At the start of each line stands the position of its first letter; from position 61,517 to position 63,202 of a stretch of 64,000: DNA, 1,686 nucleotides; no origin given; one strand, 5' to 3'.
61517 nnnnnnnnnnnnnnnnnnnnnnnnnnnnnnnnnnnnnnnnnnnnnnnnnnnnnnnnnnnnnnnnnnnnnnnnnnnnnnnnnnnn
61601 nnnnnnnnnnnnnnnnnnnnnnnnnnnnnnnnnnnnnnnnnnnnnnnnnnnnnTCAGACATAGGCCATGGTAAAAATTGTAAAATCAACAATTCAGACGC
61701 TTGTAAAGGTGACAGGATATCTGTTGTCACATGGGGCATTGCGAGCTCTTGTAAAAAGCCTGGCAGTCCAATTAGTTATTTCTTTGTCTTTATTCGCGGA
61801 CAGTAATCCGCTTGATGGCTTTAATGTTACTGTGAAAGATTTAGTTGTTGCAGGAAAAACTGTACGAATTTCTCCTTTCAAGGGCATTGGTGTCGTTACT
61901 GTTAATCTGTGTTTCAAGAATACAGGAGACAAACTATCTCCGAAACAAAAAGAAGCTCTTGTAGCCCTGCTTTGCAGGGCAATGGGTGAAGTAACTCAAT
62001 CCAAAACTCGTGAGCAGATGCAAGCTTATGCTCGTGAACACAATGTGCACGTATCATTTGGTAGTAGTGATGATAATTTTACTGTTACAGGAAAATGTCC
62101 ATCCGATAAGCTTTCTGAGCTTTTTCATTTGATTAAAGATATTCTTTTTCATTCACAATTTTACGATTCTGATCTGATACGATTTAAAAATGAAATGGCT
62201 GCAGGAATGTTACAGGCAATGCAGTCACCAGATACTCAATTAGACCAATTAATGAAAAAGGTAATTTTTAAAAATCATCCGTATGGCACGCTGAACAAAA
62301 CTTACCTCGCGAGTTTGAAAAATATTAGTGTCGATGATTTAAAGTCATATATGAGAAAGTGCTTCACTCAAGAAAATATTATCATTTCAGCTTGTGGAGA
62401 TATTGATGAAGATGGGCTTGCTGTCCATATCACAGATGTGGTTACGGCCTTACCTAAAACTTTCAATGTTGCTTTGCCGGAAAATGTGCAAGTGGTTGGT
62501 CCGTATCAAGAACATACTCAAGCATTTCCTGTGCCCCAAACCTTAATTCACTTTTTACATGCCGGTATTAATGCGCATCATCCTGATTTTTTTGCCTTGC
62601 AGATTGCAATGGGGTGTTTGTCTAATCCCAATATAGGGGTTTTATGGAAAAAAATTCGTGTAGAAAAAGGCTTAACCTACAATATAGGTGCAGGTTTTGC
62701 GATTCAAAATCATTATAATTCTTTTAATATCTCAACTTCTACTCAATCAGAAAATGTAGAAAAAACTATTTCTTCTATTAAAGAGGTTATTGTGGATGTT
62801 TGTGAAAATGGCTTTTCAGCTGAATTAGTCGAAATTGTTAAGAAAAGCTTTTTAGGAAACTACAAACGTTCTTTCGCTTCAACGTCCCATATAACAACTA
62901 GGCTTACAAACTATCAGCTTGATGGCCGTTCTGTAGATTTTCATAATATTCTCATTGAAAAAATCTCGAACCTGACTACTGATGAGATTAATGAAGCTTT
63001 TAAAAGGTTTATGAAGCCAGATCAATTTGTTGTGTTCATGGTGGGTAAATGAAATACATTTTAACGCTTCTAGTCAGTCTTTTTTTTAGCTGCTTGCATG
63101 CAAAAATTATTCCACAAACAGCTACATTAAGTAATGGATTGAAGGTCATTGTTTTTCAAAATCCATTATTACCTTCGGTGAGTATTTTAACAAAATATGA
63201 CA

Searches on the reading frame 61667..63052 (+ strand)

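Call 70: search_protein_families(library=pfam, proteins=[window:61667-63052:+], max_evalue=0.000001)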
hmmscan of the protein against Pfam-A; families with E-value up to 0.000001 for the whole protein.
window:61667-63052:+ (461 aa): 1 family
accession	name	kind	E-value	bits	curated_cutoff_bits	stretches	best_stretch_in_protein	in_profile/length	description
PF05193.26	Peptidase_M16_C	-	2.8e-27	96.2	23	1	219-394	1-180/181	Peptidase M16 inactive domain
